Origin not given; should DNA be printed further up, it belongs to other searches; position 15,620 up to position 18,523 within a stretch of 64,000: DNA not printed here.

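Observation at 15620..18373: TPP riboswitch controlling a TonB-dependent receptor and SSF transporter: predicted thiamin (or precursor) uptake unit with SD-sequestering platform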

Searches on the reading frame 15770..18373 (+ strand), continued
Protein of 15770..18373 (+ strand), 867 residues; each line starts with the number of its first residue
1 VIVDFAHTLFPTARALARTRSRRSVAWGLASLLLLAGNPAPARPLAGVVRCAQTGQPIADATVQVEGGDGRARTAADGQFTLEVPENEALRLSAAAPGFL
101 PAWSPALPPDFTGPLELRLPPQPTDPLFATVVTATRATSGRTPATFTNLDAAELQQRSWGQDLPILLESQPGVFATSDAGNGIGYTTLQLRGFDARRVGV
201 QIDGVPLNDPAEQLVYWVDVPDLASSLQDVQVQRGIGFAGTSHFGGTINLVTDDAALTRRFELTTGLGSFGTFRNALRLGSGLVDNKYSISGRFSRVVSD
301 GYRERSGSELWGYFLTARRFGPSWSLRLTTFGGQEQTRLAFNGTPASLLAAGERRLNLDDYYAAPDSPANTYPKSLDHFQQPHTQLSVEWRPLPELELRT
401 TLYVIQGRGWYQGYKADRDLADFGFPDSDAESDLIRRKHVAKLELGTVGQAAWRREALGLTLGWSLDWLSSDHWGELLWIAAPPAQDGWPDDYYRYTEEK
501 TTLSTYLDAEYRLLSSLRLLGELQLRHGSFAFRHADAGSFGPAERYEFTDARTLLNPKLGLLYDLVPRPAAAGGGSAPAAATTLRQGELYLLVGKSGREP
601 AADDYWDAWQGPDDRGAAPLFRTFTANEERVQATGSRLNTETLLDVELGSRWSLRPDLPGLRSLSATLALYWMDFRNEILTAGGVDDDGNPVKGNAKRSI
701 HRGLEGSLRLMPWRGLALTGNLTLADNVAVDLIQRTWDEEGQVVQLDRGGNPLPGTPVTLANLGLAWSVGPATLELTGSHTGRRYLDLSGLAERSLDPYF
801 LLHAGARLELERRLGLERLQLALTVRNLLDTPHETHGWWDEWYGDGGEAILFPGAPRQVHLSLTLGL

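Call 100: fold_search(model_id=the predicted structure, library=pdb)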
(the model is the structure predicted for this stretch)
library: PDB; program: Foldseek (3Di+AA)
matches with E <= 10: 805; with E <= 0.001: 345
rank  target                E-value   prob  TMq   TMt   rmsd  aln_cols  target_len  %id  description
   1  9c4o                  1.8e-37  1.00  0.66  0.85   4.4       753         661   16  Cryo-EM structure of PqqU with ligand PQQ (released 2024-06-19)
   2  6bpm_A                1.3e-35  1.00  0.60  0.71   8.0       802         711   15  The crystal structure of the Ferric-Catecholate import receptor Fiu from K12 E. coli: Closed form (C21) (released 2018-11-28)
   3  6v81                  1.7e-35  1.00  0.65  0.85   4.2       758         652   16  The crystal structure of the outer-membrane transporter YncD (released 2020-05-06)
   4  1po3_B                1.7e-35  1.00  0.62  0.82   4.7       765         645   15  Crystal structure of ferric citrate transporter FecA in complex with ferric citrate (released 2003-11-18)
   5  1kmp                  7.0e-35  1.00  0.61  0.80   5.4       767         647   15  Crystal structure of the Outer Membrane Transporter FecA Complexed with Ferric Citrate (released 2002-03-06)
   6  9a3c_MODEL_1_A        3.0e-34  1.00  0.61  0.69   6.8       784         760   15  Model of E. coli Fiu by in-cell photo-crosslinking MS and deep learning (released 2023-02-24)
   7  4epa                  3.5e-34  1.00  0.59  0.79   4.8       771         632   15  The crystal structure of the ferric yersiniabactin uptake receptor FyuA from Yersinia pestis (released 2012-06-20)
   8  6i96                  5.9e-34  1.00  0.62  0.78   6.0       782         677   15  Structure of the ferrioxamine B transporter FoxA from Pseudomonas aeruginosa in complex with ferrioxamine B (released 2019-08-28)
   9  1by3                  8.3e-34  1.00  0.61  0.74   6.7       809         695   15  FHUA FROM E. COLI (released 1999-01-13)
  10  2grx_A                8.8e-34  1.00  0.60  0.73   6.3       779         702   14  Crystal structure of TonB in complex with FhuA, E. coli outer membrane receptor for ferrichrome (released 2006-06-13)
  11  6i97_B                1.0e-33  1.00  0.61  0.69   6.7       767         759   15  Structure of the ferrioxamine B transporter FoxA from Pseudomonas aeruginosa in complex with ferrioxamine B and a C-te (released 2019-08-28)
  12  2grx_B                2.9e-33  1.00  0.60  0.74   6.3       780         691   14  Crystal structure of TonB in complex with FhuA, E. coli outer membrane receptor for ferrichrome (released 2006-06-13)
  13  8b14_A                3.1e-33  1.00  0.60  0.74   7.0       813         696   14  T5 Receptor Binding Protein pb5 in complex with its E. coli receptor FhuA (released 2023-02-08)
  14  3qlb_B                4.7e-33  1.00  0.62  0.79   6.0       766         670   15  Enantiopyochelin outer membrane TonB-dependent transporter from Pseudomonas fluorescens bound to the ferri-enantiopyoc (released 2011-12-07)
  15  5nec_B                5.2e-33  1.00  0.56  0.74   7.6       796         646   14  Crystal structure of the siderophore receptor PiuD from Pseudomonas aeruginosa (released 2018-02-07)
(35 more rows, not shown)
